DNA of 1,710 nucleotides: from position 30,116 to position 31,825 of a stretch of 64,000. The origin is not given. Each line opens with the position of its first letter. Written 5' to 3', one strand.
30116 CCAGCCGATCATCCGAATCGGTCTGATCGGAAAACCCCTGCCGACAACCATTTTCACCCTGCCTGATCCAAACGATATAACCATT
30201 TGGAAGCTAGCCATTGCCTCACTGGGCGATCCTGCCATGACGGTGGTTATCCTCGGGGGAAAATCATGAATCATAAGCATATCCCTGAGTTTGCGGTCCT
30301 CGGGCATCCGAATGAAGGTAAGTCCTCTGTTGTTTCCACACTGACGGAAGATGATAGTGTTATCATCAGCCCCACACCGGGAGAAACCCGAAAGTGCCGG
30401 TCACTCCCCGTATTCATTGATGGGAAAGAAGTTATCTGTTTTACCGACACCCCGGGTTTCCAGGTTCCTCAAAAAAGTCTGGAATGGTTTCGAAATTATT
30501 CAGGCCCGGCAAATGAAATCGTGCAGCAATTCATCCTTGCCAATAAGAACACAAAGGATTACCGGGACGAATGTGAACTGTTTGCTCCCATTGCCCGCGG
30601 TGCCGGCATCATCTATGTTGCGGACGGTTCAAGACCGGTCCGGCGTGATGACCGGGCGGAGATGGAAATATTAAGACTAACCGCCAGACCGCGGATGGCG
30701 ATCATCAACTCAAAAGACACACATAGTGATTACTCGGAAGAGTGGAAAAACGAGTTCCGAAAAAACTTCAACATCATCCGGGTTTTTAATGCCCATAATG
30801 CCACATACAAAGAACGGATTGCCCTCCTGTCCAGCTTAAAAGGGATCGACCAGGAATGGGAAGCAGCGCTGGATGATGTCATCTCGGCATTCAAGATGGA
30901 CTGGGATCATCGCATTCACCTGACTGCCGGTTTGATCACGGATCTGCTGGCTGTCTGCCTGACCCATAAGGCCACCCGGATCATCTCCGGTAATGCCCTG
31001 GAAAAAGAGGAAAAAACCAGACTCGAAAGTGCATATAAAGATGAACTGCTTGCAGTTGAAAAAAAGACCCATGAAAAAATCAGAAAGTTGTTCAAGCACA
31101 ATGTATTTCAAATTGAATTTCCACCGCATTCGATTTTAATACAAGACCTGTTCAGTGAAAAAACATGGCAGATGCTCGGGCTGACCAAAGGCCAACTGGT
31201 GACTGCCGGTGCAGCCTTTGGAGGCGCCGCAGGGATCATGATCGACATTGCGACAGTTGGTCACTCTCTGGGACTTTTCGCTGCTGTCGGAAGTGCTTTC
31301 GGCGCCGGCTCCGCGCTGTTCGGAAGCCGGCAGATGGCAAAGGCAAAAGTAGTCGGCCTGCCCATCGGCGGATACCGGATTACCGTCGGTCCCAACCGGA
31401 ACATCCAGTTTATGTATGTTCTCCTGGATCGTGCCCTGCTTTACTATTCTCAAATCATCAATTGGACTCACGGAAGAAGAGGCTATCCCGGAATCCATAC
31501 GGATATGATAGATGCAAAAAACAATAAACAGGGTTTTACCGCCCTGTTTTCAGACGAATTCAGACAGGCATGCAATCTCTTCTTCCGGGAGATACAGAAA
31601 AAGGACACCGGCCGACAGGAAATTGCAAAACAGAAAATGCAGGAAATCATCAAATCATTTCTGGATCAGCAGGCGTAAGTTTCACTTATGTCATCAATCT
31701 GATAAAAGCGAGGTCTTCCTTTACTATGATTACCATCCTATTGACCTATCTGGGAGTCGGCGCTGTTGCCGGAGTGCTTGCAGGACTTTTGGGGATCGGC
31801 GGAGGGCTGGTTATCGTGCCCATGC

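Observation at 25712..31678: Tightly coupled three-gene operon: pseudokinase-PEGA-FGE-like sensor, polytopic membrane protein, membrane-hairpin GTPase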

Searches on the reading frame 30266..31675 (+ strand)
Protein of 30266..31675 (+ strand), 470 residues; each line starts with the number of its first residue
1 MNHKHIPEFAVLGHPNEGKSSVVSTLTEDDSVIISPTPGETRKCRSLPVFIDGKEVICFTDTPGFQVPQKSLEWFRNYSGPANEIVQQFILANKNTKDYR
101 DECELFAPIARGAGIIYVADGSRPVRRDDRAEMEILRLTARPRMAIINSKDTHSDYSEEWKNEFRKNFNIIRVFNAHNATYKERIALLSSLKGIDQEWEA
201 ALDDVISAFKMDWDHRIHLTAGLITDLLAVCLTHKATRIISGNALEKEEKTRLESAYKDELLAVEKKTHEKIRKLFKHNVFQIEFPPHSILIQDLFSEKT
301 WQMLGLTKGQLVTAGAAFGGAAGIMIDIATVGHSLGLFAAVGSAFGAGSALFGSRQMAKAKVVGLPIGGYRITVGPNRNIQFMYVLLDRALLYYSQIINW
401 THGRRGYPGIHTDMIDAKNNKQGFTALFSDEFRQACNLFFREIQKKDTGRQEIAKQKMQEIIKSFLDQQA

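Call 3: search_protein_families(library=pfam, proteins=[window:30266-31675:+], max_evalue=0.01)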
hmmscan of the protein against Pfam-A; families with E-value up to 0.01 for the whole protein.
window:30266-31675:+ (470 aa): 2 families
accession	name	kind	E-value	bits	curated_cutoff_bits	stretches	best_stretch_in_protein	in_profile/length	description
PF11981.13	DUF3482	-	5.1e-63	213.6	29.2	1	165-464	6-290/293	Domain of unknown function (DUF3482)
PF01926.29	MMR_HSR1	-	1.8e-11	44.6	21.9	1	9-144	2-108/113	50S ribosome-binding GTPase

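Call 4: search_protein_families(library=ncbifam, proteins=[window:30266-31675:+], max_evalue=0.01)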
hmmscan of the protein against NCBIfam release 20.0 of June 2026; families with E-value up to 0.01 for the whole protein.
window:30266-31675:+ (470 aa): 12 families
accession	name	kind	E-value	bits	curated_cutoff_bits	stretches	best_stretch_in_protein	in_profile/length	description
TIGR03594.1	GTPase_EngA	equivalog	2.7e-12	46.4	306.7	1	6-70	175-238/432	ribosome biogenesis GTPase Der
NF000908.1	PRK00089.1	equivalog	2.2e-10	40.3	237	1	10-73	7-69/291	GTPase Era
TIGR00436.1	era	equivalog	3e-10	39.9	116.25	1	10-73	4-66/270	GTPase Era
TIGR03598.1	GTPase_YsxC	equivalog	9.1e-09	35.3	124.45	1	3-69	15-78/186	ribosome biogenesis GTP-binding protein YihA/YsxC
NF003661.0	PRK05291.1-3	equivalog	1.3e-07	31.3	380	1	9-67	219-276/448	tRNA uridine-5-carboxymethylaminomethyl(34) synthesis GTPase MnmE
TIGR03596.1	GTPase_YlqF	equivalog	1.5e-07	31.1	208.2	1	9-69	121-177/276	ribosome biogenesis GTPase YlqF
TIGR03918.1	GTP_HydF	equivalog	3.2e-07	29.5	325.55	1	9-66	10-67/392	[FeFe] hydrogenase H-cluster maturation GTPase HydF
TIGR00231.1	small_GTP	domain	7.6e-06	25.8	42.5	1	10-67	7-64/164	GTP-binding protein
TIGR00450.1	mnmE_trmE_thdF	equivalog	8.4e-06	25.1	252.6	1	9-73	212-275/446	tRNA uridine-5-carboxymethylaminomethyl(34) synthesis GTPase MnmE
NF007071.0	PRK09518.1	equivalog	0.0002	20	953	1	5-74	443-511/706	bifunctional cytidylate kinase/GTPase Der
NF002828.0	PRK03003.1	equivalog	0.00072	18.3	631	1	9-66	216-272/477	ribosome biogenesis GTPase Der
NF003255.0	PRK04213.1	equivalog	0.0066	15.8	164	0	6-65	9-62/204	GTP-binding protein EngB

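Call 7: search_protein_families(library=padloc, proteins=[window:30266-31675:+], max_evalue=0.01)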
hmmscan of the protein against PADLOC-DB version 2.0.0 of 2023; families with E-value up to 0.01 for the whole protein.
window:30266-31675:+ (470 aa): 2 families
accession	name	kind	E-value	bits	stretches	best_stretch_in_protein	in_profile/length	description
PDLC03839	LeoA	-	3.4e-06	24.4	1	9-70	60-118/559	-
PDLC03841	LeoBC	-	6.3e-06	23.6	1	248-360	400-511/601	-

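Call 9: find_homologous_proteins(query=window:30266-31675:+, max_evalue=0.00001)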
Query window:30266-31675:+ (470 aa): 2873 proteins with E <= 0.00001 among 8000 candidates; the best 120 are listed.
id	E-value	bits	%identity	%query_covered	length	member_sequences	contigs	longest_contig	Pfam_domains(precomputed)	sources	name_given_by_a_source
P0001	2.9e-291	984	90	100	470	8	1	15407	PF11981.14,PF01926.30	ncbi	-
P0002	9.4e-247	837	77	99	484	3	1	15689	PF11981.14,PF01926.30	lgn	-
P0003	1.2e-246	837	77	100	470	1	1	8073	PF11981.14,PF01926.30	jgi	jgi:hypothetical protein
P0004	2.9e-203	694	64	100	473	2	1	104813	PF11981.14,PF01926.30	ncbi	ncbi:MAG: GTPase/DUF3482 domain-containing protein [Desulfobacterales bacterium]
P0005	3.0e-200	684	63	100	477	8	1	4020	PF11981.14,PF01926.30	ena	-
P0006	4.4e-193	660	62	100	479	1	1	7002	PF11981.14,PF01926.30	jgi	-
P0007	3.4e-172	592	55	99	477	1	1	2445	PF11981.14,PF01926.30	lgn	-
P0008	6.0e-172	591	54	100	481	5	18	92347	PF11981.14,PF01926.30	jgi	jgi:hypothetical protein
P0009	1.5e-169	583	56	99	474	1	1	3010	PF11981.14,PF01926.30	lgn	-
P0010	9.9e-169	580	54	100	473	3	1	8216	PF11981.14,PF01926.30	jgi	jgi:hypothetical protein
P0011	2.7e-168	579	54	98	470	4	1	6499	PF11981.14,PF01926.30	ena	-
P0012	1.1e-167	577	53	100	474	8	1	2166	PF11981.14,PF01926.30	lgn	-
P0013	2.1e-167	576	54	98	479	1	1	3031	PF11981.14,PF01926.30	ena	-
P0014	4.8e-167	575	54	100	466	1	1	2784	PF11981.14,PF01926.30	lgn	-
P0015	2.2e-166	572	53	99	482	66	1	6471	PF11981.14,PF01926.30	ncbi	-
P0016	2.6e-166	572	54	99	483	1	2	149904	PF11981.14,PF01926.30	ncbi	-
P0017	5.0e-166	571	53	99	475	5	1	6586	PF11981.14,PF01926.30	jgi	jgi:predicted GTPase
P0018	1.0e-165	570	55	99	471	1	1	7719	PF11981.14,PF01926.30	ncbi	-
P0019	1.1e-165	570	55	99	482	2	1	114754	PF11981.14,PF01926.30,PF02421.25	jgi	-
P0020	1.3e-165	570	54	99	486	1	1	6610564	PF11981.14,PF01926.30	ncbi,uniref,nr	ncbi:DUF3482 domain-containing protein [Desulfonema ishimotonii]|uniref:DUF3482 domain-containing pr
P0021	1.6e-165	570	54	99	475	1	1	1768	PF11981.14,PF01926.30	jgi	jgi:signal recognition particle receptor subunit beta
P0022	2.1e-165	569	55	98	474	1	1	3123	PF11981.14,PF01926.30,PF02421.25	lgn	-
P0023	2.1e-165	569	53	99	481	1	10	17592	PF11981.14,PF01926.30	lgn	-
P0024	2.3e-165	569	54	99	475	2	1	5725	PF11981.14,PF01926.30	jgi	jgi:hypothetical protein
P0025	3.1e-165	569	56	98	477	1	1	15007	PF11981.14,PF01926.30,PF02421.25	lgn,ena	-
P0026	3.7e-165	568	54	100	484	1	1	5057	PF11981.14,PF01926.30,PF02421.25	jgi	jgi:hypothetical protein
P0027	3.8e-165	568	54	99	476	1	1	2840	PF11981.14,PF01926.30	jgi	-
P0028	4.8e-165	568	54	100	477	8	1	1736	PF11981.14,PF01926.30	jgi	jgi:GTPase Era involved in 16S rRNA processing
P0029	5.2e-165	568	53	100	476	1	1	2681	PF11981.14,PF01926.30,PF02421.25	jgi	-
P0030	7.1e-165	567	53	100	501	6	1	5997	PF11981.14,PF01926.30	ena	-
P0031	7.4e-165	567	54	100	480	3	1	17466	PF11981.14,PF01926.30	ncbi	-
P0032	1.3e-164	567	54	100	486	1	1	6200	PF11981.14,PF01926.30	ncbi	-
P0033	2.3e-164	566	52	100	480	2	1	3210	PF11981.14,PF01926.30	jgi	jgi:hypothetical protein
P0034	2.8e-164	565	51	100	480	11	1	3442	PF11981.14,PF01926.30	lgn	-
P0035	3.7e-164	565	52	99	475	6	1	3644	PF11981.14,PF01926.30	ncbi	-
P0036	5.6e-164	565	54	99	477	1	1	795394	PF11981.14,PF01926.30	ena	-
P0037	6.4e-164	564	53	100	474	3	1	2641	PF11981.14,PF01926.30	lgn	-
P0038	1.6e-163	563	55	98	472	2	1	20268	PF11981.14,PF01926.30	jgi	-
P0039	1.7e-163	563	53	99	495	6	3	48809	PF11981.14,PF01926.30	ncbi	ncbi:MAG: GTPase/DUF3482 domain-containing protein [Thermodesulfobacteriota bacterium]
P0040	2.9e-163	562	54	99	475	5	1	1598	PF11981.14,PF01926.30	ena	-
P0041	4.2e-163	562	54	99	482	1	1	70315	PF11981.14,PF01926.30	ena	-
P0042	4.2e-163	562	53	100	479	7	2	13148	PF11981.14,PF01926.30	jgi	-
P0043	8.5e-163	561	54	99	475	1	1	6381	PF11981.14,PF01926.30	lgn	-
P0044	8.9e-163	561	53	99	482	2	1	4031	PF11981.14,PF01926.30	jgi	jgi:hypothetical protein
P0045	1.1e-162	560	54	100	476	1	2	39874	PF11981.14,PF01926.30,PF00350.30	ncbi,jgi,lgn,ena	-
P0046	1.5e-162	560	52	99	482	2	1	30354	PF11981.14,PF01926.30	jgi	-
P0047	2.6e-162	559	53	99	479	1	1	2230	PF11981.14,PF01926.30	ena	-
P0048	2.7e-162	559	54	97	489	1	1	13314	PF11981.14,PF01926.30,PF02421.25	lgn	-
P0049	6.5e-162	558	52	100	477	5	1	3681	PF11981.14,PF01926.30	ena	-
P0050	7.0e-162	558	52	99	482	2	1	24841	PF11981.14,PF01926.30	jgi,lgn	jgi:predicted GTPase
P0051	8.7e-162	557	52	99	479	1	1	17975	PF11981.14,PF01926.30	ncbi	-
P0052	9.9e-162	557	54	99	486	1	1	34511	PF11981.14,PF01926.30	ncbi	-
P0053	1.4e-161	557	53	99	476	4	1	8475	PF11981.14,PF01926.30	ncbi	-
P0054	1.7e-161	556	52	98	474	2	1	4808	PF11981.14,PF01926.30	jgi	-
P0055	1.8e-161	556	54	99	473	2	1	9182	PF11981.14,PF01926.30,PF02421.25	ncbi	-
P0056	2.1e-161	556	54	98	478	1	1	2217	PF11981.14,PF01926.30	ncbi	-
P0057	2.5e-161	556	54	99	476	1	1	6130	PF11981.14,PF01926.30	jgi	-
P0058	3.7e-161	555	51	100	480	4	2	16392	PF11981.14,PF01926.30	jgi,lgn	jgi:hypothetical protein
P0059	4.4e-161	555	52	99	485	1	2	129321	PF11981.14,PF01926.30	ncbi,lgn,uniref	ncbi:GTPase/DUF3482 domain-containing protein [Desulfococcus sp.]|uniref:GTPase/DUF3482 domain-conta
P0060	5.8e-161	555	53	99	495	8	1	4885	PF11981.14,PF01926.30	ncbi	-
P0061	6.2e-161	554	53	100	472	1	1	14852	PF11981.14,PF01926.30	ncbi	-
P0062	9.0e-161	554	53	99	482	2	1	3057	PF11981.14,PF01926.30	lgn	-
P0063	1.0e-160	554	54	99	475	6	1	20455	PF11981.14,PF01926.30,PF02421.25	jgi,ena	-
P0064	1.5e-160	553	52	100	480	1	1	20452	PF11981.14,PF01926.30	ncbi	-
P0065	1.6e-160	553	51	99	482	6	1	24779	PF11981.14,PF01926.30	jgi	jgi:GTP-binding protein EngB required for normal cell division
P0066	1.7e-160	553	52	99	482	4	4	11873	PF11981.14,PF01926.30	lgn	-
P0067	3.2e-160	552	53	100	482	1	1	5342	PF11981.14,PF01926.30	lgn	-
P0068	4.7e-160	552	56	97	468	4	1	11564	PF11981.14,PF01926.30,PF02421.25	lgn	-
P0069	5.7e-160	551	52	99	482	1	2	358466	PF11981.14,PF01926.30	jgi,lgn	-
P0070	5.8e-160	551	54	98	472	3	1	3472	PF11981.14,PF01926.30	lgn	-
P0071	8.3e-160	551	52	99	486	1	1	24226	PF11981.14,PF01926.30,PF02421.25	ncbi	-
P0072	9.3e-160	551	52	99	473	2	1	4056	PF11981.14,PF01926.30,PF02421.25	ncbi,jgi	ncbi:MAG: DUF3482 domain-containing protein [Chitinispirillia bacterium]|jgi:GTPase Era involved in 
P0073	1.1e-159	550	53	100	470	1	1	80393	PF11981.14,PF01926.30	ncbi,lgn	-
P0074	2.1e-159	549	52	99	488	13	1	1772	PF11981.14,PF01926.30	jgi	-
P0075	3.7e-159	549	51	99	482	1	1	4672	PF11981.14,PF01926.30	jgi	-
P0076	5.0e-159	548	53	99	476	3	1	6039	PF11981.14,PF01926.30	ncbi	-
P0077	5.1e-159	548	52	100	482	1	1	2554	PF11981.14,PF01926.30,PF02421.25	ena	-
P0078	5.4e-159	548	52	99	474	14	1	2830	PF11981.14,PF01926.30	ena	-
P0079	5.9e-159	548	51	99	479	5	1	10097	PF11981.14,PF01926.30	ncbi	-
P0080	6.1e-159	548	52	99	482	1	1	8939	PF11981.14,PF01926.30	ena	-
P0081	6.3e-159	548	53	99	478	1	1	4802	PF11981.14,PF01926.30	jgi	jgi:GTPase Era involved in 16S rRNA processing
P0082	8.4e-159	547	54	98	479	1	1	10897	PF11981.14,PF01926.30,PF02421.25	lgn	-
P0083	9.5e-159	547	55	97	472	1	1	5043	PF11981.14,PF01926.30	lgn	-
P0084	1.2e-158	547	54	100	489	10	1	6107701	PF11981.14,PF01926.30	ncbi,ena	-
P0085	1.4e-158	547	51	99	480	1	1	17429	PF11981.14,PF01926.30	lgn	-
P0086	1.8e-158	546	52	98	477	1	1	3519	PF11981.14,PF01926.30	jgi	jgi:hypothetical protein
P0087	2.5e-158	546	51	99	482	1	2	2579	PF11981.14,PF01926.30,PF02421.25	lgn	-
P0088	3.4e-158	545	54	98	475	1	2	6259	PF11981.14,PF01926.30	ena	-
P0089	5.0e-158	545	52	98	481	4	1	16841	PF11981.14,PF01926.30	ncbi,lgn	ncbi:MAG: GTPase/DUF3482 domain-containing protein [Desulfococcaceae bacterium]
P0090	7.2e-158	544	52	99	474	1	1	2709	PF11981.14,PF01926.30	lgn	-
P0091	1.2e-157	544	53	99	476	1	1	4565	PF11981.14,PF01926.30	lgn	-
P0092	1.5e-157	543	52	100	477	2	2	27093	PF11981.14,PF01926.30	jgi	-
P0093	1.6e-157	543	51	98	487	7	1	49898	PF11981.14,PF01926.30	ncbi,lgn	-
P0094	1.6e-157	543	52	98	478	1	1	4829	PF11981.14,PF01926.30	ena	-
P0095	2.4e-157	543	51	99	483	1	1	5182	PF11981.14,PF01926.30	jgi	-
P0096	2.6e-157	543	54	95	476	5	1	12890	PF11981.14,PF01926.30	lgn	-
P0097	2.8e-157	542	52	99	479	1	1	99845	PF11981.14,PF01926.30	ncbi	ncbi:MAG: GTPase/DUF3482 domain-containing protein [Desulfobacterales bacterium]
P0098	2.9e-157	542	53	99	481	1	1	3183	PF11981.14,PF01926.30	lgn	-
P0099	3.5e-157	542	53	99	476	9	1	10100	PF11981.14,PF01926.30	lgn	-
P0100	3.9e-157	542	52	98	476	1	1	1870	PF11981.14,PF01926.30,PF02421.25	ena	-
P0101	3.9e-157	542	51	99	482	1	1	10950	PF11981.14,PF01926.30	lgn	-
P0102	4.4e-157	542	52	99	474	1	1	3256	PF11981.14,PF01926.30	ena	-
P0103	4.6e-157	542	53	98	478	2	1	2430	PF11981.14,PF01926.30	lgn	-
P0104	4.7e-157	542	52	100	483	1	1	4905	PF11981.14,PF01926.30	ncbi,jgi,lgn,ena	-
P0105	5.8e-157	541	53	99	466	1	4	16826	PF11981.14,PF01926.30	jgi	-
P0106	7.3e-157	541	54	97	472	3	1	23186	PF11981.14,PF01926.30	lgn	-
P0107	8.3e-157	541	52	100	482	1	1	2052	PF11981.14,PF01926.30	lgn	-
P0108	8.5e-157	541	53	98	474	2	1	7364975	PF11981.14,PF01926.30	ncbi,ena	-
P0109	8.8e-157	541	53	98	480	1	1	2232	PF11981.14,PF01926.30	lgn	-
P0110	1.1e-156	540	52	99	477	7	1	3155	PF11981.14,PF01926.30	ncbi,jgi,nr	ncbi:MAG: GTPase/DUF3482 domain-containing protein [Desulfobacteraceae bacterium]|jgi:predicted GTPa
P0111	1.2e-156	540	52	100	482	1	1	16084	PF11981.14,PF01926.30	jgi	-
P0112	1.3e-156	540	53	99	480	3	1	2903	PF11981.14,PF01926.30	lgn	-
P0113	1.5e-156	540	52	98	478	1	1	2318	PF11981.14,PF01926.30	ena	-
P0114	1.6e-156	540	52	99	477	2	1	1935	PF11981.14,PF01926.30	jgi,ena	-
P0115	1.7e-156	540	52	100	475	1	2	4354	PF11981.14,PF01926.30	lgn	-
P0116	1.9e-156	540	54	100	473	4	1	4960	PF11981.14,PF01926.30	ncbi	-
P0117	3.0e-156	539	53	99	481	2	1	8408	PF11981.14,PF01926.30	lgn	-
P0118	3.7e-156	539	52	99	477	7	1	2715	PF11981.14,PF01926.30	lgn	-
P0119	4.1e-156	539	51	100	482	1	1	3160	PF11981.14,PF01926.30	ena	-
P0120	5.0e-156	538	53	99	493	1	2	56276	PF11981.14,PF01926.30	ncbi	-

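Call 10: find_encoding_contigs(protein=P0001, flank=10000, max_places=2)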
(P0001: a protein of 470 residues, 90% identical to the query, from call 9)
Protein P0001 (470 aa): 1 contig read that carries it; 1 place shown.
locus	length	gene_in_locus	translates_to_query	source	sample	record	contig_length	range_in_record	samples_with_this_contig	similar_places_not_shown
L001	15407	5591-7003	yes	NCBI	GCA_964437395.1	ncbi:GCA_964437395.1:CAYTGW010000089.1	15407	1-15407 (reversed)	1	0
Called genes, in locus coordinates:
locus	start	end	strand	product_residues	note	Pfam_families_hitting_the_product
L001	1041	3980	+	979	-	PF00069:Pkinase, PF07714:PK_Tyr_Ser-Thr, PF08308:PEGA, PF13620:CarboxypepD_reg (faint), PF08308:PEGA, PF03781:FGE-sulfatase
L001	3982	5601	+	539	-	PF11067:DUF2868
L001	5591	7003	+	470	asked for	PF01926:MMR_HSR1, PF11981:DUF3482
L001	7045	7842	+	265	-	PF01925:TauE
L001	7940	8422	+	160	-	PF00571:CBS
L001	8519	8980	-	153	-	PF25917:BSH_RND (faint), PF25919:BSH_CusB (faint), PF00364:Biotin_lipoyl, PF25973:BSH_CzcB (faint), PF25984:BSH_YknX (faint)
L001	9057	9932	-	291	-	PF04277:OAD_gamma (weak)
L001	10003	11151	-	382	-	PF03977:OAD_beta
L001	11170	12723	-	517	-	PF01039:Carboxyl_trans, PF03255:ACCA (faint)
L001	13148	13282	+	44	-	PF04277:OAD_gamma (weak)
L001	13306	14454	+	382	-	PF03977:OAD_beta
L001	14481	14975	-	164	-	PF03061:4HBT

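Call 11: find_encoding_contigs(protein=P0004, flank=10000, max_places=2)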
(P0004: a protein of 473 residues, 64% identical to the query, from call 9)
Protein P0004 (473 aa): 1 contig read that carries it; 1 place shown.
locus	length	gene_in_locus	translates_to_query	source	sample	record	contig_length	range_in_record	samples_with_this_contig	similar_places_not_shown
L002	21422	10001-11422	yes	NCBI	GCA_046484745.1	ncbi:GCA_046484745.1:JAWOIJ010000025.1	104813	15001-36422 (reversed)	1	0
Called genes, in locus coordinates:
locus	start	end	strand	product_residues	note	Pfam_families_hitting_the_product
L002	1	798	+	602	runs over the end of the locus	PF02771:Acyl-CoA_dh_N, PF02770:Acyl-CoA_dh_M, PF00441:Acyl-CoA_dh_1, PF08028:Acyl-CoA_dh_2 (weak), PF22924:ACOX_C_alpha1 (weak), PF12806:Acyl-CoA_dh_C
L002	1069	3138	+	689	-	PF17179:Fer4_22 (faint), PF13183:Fer4_8, PF13237:Fer4_10, PF13534:Fer4_17 (faint), PF13187:Fer4_9, PF13484:Fer4_16 (weak), PF02754:CCG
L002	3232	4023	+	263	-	PF01012:ETF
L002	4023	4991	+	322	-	PF01012:ETF, PF00766:ETF_alpha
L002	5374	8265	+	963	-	PF00069:Pkinase, PF07714:PK_Tyr_Ser-Thr, PF08308:PEGA, PF13620:CarboxypepD_reg (faint), PF08308:PEGA, PF03781:FGE-sulfatase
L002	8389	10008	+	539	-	PF11067:DUF2868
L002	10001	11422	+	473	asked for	PF01926:MMR_HSR1, PF11981:DUF3482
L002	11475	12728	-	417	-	PF05201:GlutR_N, PF01488:Shikimate_DH, PF00745:GlutR_dimer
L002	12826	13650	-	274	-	PF01578:Cytochrom_C_asm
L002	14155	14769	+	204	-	PF23914:TPR_CcmH_CycH, PF00515:TPR_1, PF07719:TPR_2, PF13181:TPR_8, PF13424:TPR_12, PF13428:TPR_14 (weak), PF13371:TPR_9, PF13414:TPR_11, +10 more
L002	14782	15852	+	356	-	PF01208:URO-D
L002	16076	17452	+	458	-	PF04055:Radical_SAM, PF06969:HemN_C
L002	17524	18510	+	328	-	PF00762:Ferrochelatase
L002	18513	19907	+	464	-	PF01266:DAO, PF01593:Amino_oxidase, PF01946:Thi4 (faint), PF13450:NAD_binding_8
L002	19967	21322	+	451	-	PF05140:ResB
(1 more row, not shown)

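Call 12: find_encoding_contigs(protein=P0020, flank=10000, max_places=2)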
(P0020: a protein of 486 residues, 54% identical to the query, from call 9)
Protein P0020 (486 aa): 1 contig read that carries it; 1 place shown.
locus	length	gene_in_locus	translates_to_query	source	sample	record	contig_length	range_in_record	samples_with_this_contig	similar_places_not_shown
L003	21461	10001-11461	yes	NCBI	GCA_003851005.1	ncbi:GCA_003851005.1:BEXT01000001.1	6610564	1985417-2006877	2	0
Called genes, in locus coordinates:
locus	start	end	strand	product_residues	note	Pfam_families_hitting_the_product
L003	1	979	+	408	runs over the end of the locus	PF02254:TrkA_N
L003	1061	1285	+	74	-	-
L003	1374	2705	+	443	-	PF01145:Band_7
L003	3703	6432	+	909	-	PF01326:PPDK_N, PF00391:PEP-utilizers, PF02896:PEP-utilizers_C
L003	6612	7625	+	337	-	PF11383:DUF3187, PF13557:Phenol_MetA_deg (weak)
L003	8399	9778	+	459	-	PF11067:DUF2868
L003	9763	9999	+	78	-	PF11067:DUF2868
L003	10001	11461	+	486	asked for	PF01926:MMR_HSR1, PF11981:DUF3482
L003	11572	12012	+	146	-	PF01797:Y1_Tnp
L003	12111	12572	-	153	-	-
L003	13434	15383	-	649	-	PF12770:CHAT, PF01364:Peptidase_C25 (weak), PF13191:AAA_16 (faint), PF00931:NB-ARC (faint)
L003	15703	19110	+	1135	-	PF27218:MJ0043_C, PF00580:UvrD-helicase, PF01443:Viral_helicase1 (faint), PF13245:AAA_19, PF13361:UvrD_C, PF13538:UvrD_C_2 (faint)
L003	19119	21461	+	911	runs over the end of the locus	PF08269:dCache_2, PF17200:sCache_2, PF17201:Cache_3-Cache_2, PF17200:sCache_2, PF17201:Cache_3-Cache_2, PF00989:PAS, PF08448:PAS_4, PF13188:PAS_8, +5 more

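Call 21: predict_structure(alignment_id=A1)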
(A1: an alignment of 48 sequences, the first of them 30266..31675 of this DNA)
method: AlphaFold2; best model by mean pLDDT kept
length: 470 residues; sequences in the alignment: 48
mean_pLDDT: 74.7   pTM: 0.73
mean pLDDT of the five models: 74.7, 73.7, 73.4, 73.3, 72.5
residues with pLDDT >= 90: 148; 70-90: 179; 50-70: 60; < 50: 83
segments of 3 or more residues with pLDDT < 50: 1-3, 279-281, 305-360, 363-367, 406-421
pLDDT, mean of each block of 10 residues (from residue 1): 70 86 81 68 86 86 92 95 93 92 93 92 90 93 89 77 90 77 86 87 90 91 95 85 74 86 91 72 56 65 49 30 22 26 25 39 53 75 83 78 50 38 67 85 89 93 80
secondary structure, 60 per line:
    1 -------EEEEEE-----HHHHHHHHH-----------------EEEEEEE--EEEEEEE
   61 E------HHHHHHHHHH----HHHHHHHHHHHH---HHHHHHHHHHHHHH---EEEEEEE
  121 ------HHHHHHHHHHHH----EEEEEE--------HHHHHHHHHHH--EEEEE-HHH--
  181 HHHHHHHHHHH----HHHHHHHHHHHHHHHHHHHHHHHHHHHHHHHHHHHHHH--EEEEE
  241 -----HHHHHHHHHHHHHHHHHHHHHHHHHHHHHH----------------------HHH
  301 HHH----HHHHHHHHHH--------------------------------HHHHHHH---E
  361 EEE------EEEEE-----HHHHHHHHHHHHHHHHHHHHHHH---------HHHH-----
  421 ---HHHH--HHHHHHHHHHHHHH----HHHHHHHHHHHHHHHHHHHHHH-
elements in order: E8-13 H19-27 E45-51 E54-61 H68-77 H82-93 H97-110 E114-120 H127-138 E143-148 H157-167 E170-174 H181-191 H196-233 E236-240 H246-275 H298-303 H308-317 H350-356 E360-363 E370-374 H380-402 H412-415 H424-427 H430-443 H448-469
